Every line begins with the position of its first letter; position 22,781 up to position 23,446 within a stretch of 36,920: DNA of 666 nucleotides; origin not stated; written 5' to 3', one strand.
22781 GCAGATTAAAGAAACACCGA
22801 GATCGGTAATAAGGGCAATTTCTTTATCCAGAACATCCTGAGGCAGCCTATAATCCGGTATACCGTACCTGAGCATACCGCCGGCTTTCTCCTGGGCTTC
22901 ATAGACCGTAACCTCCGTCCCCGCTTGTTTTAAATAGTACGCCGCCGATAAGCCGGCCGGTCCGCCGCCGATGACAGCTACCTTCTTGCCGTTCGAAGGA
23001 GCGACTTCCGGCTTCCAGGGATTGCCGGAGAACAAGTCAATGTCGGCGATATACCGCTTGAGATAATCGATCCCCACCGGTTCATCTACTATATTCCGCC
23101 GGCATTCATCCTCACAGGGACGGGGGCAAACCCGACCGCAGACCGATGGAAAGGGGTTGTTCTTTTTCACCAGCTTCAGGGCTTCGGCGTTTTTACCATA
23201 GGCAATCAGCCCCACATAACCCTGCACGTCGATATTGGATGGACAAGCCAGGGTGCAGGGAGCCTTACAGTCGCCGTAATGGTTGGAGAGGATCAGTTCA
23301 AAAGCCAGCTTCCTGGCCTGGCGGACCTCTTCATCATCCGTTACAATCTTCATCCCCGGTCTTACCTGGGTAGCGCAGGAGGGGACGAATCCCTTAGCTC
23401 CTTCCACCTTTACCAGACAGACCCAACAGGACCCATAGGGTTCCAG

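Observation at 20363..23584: Unusual 1073-aa mosaic subunit: an NfnB/GltD flavoprotein module inserted into a NuoG/HydA-like Fe-S scaffold with a degenerate molybdopterin domain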

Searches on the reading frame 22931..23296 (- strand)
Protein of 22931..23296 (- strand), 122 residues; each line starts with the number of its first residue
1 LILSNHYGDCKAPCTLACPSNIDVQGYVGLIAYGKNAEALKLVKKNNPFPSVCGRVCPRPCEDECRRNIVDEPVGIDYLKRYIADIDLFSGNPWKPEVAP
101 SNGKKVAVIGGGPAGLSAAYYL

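Call 33: search_solved_structures(query=window:22931-23296:-, max_evalue=1e-10, show_alignments=5)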
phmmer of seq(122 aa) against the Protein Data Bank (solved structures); distinct sequences matched with E-value up to 1e-10: 9.
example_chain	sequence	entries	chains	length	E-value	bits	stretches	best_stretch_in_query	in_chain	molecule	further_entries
9n5u_A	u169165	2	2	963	1.4e-45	157.7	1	1-122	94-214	NfnA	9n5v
9bov_A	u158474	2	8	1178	5.6e-44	152.5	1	1-122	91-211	Molybdopterin oxidoreductase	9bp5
8oh5_C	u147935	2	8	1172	4.4e-43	149.6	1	1-122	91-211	Formate dehydrogenase-O, major subunit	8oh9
4ylf_B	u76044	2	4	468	2.6e-20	75.9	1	12-119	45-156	Dihydropyrimidine dehydrogenase subunit A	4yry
7mfm_I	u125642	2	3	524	1.8e-18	70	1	15-119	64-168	Glutamate synthase (NADPH) small chain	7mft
5jca_L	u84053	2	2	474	5.7e-17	65.1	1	12-119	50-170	NADH-dependent Ferredoxin:NADP Oxidoreductase (NfnI) subunit alpha | NADH-dependent Ferredoxin:NADP Oxidoreductase subunit alpha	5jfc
5vj7_A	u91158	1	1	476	3.3e-16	62.6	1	12-119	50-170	Oxidoreductase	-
2vdc_G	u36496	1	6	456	1e-12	51.3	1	5-120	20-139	GLUTAMATE SYNTHASE [NADPH] SMALL CHAIN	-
6s6s_G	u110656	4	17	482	1.2e-12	51.1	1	5-120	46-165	Glutamate synthase [NADPH] small chain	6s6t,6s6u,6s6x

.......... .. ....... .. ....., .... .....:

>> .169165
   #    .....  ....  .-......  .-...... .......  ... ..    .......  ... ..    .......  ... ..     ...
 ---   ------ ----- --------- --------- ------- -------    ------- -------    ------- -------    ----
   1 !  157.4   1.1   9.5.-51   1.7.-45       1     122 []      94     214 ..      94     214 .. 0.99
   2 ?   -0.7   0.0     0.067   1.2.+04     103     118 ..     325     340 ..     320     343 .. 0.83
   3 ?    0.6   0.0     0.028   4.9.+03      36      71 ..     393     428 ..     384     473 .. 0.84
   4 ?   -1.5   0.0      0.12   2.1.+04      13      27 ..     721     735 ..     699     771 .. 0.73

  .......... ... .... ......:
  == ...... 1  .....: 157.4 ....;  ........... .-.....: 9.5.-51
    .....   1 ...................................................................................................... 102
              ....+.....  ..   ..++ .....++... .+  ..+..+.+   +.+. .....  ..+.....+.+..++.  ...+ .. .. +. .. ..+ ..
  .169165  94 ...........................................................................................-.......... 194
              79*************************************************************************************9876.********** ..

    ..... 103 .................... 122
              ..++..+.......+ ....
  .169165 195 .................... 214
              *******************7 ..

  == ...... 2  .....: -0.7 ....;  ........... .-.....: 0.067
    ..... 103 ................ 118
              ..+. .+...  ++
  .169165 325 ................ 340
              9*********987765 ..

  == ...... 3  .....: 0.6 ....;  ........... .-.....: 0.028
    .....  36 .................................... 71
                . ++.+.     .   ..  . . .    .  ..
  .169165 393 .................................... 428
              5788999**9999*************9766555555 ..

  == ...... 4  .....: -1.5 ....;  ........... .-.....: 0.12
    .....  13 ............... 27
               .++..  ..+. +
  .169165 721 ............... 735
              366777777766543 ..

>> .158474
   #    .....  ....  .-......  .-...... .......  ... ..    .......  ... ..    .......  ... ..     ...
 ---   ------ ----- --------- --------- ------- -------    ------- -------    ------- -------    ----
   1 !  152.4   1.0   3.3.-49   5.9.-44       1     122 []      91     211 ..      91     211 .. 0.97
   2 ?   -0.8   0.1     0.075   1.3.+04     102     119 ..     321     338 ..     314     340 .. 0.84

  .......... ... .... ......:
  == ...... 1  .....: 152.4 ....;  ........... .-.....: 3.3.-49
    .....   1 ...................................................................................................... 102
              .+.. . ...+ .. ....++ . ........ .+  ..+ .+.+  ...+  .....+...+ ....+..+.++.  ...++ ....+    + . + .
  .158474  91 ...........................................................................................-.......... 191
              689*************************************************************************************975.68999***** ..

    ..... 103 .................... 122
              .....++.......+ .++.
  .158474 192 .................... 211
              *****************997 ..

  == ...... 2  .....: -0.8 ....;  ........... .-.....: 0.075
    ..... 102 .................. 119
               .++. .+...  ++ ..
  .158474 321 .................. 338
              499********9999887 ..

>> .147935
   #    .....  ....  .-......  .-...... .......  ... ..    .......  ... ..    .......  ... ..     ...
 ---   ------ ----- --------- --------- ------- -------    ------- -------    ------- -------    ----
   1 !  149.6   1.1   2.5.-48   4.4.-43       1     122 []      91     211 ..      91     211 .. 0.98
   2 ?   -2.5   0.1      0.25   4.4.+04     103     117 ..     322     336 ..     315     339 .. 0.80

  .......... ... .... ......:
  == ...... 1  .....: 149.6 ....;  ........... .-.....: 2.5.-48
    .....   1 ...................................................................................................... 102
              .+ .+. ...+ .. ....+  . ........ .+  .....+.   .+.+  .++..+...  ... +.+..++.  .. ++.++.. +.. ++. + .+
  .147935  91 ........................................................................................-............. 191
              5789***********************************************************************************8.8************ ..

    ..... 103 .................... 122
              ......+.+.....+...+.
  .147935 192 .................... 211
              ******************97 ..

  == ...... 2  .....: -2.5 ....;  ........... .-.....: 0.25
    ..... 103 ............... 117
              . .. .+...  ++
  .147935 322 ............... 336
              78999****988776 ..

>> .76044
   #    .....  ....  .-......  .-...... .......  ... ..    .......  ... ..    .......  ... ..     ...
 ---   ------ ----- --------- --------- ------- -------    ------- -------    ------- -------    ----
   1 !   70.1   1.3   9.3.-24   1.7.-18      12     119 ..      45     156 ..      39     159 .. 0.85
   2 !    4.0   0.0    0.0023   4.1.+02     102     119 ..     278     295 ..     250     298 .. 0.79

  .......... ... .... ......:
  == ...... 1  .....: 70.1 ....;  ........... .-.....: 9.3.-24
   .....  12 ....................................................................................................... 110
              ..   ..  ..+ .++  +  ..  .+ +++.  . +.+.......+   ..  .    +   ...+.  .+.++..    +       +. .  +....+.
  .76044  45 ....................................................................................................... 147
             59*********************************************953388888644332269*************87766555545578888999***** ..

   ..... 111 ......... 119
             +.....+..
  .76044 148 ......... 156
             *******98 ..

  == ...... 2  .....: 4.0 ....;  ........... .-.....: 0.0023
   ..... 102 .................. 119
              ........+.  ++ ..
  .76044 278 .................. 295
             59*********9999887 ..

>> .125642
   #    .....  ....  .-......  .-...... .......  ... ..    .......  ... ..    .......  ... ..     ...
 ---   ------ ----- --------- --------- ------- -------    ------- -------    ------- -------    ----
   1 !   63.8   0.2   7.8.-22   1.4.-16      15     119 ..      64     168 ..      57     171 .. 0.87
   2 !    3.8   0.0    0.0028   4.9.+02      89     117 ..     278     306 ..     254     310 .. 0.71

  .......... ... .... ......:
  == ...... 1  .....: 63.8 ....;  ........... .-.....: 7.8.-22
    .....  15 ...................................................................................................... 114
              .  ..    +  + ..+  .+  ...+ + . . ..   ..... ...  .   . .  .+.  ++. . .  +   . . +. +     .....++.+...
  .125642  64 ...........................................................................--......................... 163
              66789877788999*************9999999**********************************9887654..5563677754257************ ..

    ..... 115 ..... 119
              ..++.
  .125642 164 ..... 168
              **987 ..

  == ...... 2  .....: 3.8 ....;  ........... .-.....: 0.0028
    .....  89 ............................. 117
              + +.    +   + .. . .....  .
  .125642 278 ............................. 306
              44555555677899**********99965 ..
